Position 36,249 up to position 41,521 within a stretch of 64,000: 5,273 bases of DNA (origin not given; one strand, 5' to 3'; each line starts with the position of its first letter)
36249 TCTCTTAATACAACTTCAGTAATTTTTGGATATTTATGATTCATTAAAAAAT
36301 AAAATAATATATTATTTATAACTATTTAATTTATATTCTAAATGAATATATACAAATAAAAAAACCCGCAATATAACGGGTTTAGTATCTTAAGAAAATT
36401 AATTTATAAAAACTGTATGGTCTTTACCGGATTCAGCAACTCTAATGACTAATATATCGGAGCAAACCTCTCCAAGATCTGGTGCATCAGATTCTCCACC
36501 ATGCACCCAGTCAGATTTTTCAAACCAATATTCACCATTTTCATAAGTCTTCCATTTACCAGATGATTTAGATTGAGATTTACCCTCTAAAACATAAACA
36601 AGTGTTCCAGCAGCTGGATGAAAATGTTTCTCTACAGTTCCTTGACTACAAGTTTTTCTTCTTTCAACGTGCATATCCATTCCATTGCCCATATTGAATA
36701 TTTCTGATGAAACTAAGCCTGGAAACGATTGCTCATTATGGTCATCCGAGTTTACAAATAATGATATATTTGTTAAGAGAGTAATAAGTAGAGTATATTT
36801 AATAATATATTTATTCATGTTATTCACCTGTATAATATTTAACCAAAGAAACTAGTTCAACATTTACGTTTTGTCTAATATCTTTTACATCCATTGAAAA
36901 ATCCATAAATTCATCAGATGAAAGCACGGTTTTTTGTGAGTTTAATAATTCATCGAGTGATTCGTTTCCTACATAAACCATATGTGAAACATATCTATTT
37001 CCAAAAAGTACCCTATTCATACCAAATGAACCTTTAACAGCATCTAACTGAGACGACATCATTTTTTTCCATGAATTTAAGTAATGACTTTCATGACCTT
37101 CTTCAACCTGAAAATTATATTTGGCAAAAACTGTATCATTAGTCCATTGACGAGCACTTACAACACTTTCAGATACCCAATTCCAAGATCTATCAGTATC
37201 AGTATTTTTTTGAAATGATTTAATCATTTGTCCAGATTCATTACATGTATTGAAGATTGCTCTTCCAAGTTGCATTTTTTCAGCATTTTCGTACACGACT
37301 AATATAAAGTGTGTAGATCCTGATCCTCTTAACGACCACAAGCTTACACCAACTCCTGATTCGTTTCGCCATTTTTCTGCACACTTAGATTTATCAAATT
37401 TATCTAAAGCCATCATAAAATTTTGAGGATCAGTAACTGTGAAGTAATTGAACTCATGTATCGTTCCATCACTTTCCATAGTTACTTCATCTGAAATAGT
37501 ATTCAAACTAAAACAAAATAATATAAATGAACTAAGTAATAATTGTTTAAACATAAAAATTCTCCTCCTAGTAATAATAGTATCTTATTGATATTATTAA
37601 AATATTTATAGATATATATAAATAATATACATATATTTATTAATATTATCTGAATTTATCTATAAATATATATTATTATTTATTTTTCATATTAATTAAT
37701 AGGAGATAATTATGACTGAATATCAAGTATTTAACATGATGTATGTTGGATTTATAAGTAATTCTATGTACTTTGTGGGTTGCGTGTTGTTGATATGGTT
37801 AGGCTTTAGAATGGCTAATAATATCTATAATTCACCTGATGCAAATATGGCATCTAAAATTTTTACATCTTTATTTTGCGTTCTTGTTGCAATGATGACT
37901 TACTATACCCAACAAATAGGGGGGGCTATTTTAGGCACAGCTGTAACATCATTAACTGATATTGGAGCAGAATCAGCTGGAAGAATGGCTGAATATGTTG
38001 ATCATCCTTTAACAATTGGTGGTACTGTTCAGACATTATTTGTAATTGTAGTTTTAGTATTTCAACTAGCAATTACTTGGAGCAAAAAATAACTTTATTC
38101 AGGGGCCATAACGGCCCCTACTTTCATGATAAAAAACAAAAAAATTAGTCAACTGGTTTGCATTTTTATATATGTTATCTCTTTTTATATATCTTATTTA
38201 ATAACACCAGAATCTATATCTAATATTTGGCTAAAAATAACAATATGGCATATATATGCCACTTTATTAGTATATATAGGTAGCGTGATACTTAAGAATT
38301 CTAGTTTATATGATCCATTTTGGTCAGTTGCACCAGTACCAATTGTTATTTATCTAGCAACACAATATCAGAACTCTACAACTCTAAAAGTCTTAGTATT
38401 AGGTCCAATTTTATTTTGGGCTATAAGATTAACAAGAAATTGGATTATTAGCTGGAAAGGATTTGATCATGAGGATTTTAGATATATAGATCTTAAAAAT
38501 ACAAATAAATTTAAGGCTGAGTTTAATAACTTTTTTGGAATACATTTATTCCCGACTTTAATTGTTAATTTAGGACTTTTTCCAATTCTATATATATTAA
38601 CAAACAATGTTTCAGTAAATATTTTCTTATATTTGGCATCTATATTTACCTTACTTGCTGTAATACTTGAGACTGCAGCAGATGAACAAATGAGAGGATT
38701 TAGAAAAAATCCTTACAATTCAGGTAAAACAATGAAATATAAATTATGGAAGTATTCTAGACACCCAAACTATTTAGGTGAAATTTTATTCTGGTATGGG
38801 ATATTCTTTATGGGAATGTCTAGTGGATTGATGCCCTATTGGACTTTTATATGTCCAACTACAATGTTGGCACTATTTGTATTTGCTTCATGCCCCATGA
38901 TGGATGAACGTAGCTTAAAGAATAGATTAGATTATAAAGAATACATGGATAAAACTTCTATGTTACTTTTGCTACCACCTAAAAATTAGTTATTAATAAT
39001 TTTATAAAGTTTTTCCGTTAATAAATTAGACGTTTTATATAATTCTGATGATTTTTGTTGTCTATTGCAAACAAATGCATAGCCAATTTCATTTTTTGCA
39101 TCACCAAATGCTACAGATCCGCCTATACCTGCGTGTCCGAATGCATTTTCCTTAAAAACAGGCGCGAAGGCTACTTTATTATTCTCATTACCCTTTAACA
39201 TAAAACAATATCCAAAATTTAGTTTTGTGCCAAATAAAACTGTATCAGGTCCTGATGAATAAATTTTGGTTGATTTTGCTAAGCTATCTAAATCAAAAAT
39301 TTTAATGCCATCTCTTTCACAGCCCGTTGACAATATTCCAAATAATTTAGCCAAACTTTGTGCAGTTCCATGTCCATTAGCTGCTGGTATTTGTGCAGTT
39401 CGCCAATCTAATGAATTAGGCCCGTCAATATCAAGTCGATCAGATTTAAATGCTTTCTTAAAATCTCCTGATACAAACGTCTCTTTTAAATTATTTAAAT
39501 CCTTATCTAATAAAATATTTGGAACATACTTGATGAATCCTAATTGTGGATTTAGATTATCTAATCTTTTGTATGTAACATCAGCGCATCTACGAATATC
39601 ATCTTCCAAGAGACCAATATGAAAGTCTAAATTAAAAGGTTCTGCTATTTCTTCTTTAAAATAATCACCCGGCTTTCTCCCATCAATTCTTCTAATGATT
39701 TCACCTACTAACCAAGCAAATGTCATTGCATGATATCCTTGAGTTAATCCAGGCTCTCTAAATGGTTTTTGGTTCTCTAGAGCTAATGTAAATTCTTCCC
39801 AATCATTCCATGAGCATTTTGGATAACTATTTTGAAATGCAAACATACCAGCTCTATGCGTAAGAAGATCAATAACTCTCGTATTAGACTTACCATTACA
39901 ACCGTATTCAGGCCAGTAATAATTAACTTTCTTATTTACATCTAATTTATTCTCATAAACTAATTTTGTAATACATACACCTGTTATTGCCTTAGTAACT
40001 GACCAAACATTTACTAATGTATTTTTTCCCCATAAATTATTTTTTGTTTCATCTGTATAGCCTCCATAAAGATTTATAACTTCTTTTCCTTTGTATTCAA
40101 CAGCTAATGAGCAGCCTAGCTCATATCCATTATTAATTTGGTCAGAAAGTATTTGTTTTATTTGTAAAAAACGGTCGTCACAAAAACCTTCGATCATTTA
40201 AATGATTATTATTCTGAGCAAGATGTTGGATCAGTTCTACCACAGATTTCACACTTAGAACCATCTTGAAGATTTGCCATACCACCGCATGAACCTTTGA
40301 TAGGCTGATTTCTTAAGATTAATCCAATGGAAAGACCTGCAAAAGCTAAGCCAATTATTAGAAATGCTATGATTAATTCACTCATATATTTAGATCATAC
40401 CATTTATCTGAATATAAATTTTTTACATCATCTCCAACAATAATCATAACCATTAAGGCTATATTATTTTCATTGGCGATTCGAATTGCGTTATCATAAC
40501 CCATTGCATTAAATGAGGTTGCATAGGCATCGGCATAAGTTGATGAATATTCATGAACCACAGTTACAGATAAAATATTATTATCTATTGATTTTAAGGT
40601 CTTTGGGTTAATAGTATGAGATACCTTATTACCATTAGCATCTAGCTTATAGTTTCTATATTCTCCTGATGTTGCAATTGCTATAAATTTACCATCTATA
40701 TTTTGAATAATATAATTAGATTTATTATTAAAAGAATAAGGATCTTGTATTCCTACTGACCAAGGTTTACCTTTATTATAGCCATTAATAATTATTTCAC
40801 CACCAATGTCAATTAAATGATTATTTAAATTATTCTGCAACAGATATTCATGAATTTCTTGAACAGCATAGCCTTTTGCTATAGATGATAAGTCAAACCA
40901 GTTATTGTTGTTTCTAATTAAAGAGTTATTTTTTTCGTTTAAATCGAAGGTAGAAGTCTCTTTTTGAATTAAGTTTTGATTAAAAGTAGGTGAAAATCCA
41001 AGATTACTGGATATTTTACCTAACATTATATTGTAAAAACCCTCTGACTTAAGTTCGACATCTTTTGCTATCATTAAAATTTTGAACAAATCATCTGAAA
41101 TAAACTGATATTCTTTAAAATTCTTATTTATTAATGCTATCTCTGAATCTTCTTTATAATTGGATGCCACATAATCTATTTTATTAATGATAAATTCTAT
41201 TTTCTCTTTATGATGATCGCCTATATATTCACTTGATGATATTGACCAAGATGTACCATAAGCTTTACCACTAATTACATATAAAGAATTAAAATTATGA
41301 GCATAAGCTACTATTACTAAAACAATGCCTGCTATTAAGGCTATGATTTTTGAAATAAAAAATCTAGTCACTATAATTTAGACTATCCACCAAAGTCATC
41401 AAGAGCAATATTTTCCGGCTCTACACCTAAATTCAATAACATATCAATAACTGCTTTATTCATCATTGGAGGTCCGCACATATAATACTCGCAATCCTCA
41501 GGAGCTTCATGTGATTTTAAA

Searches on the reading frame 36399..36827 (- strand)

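Call 49: search_protein_families(library=pfam, proteins=[window:36399-36827:-], max_evalue=0.001)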
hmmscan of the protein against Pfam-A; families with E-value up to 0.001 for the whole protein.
window:36399-36827:- (142 aa): 1 family
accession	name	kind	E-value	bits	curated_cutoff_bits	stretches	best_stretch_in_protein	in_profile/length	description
PF07883.17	Cupin_2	-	6.7e-05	23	27.2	1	64-111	10-56/70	Cupin domain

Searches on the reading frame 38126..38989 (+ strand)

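Call 49: search_protein_families(library=pfam, proteins=[window:38126-38989:+], max_evalue=0.001)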
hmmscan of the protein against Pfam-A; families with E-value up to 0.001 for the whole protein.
window:38126-38989:+ (287 aa): 2 families
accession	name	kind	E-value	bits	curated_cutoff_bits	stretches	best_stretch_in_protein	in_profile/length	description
PF06966.17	DUF1295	-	2.1e-41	142.4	20.4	1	50-277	2-235/235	Protein of unknown function (DUF1295)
PF02544.21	Steroid_dh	-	0.00068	20.1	22.6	1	163-243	37-117/150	3-oxo-5-alpha-steroid 4-dehydrogenase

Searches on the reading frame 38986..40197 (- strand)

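Call 49: search_protein_families(library=pfam, proteins=[window:38986-40197:-], max_evalue=0.001)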
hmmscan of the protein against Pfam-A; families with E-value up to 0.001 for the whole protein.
window:38986-40197:- (403 aa): 1 family
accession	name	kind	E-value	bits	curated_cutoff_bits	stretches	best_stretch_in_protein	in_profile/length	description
PF00144.29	Beta-lactamase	-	8.8e-50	170.2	27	1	26-383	14-315/329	Beta-lactamase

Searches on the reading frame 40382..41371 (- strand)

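Call 49: search_protein_families(library=pfam, proteins=[window:40382-41371:-], max_evalue=0.001)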
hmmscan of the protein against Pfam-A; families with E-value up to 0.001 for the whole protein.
window:40382-41371:- (329 aa): 1 family
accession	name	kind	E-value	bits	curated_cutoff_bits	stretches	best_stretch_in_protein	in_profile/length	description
PF02424.20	ApbE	-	1.2e-55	189.3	25.6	1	39-305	2-263/266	ApbE family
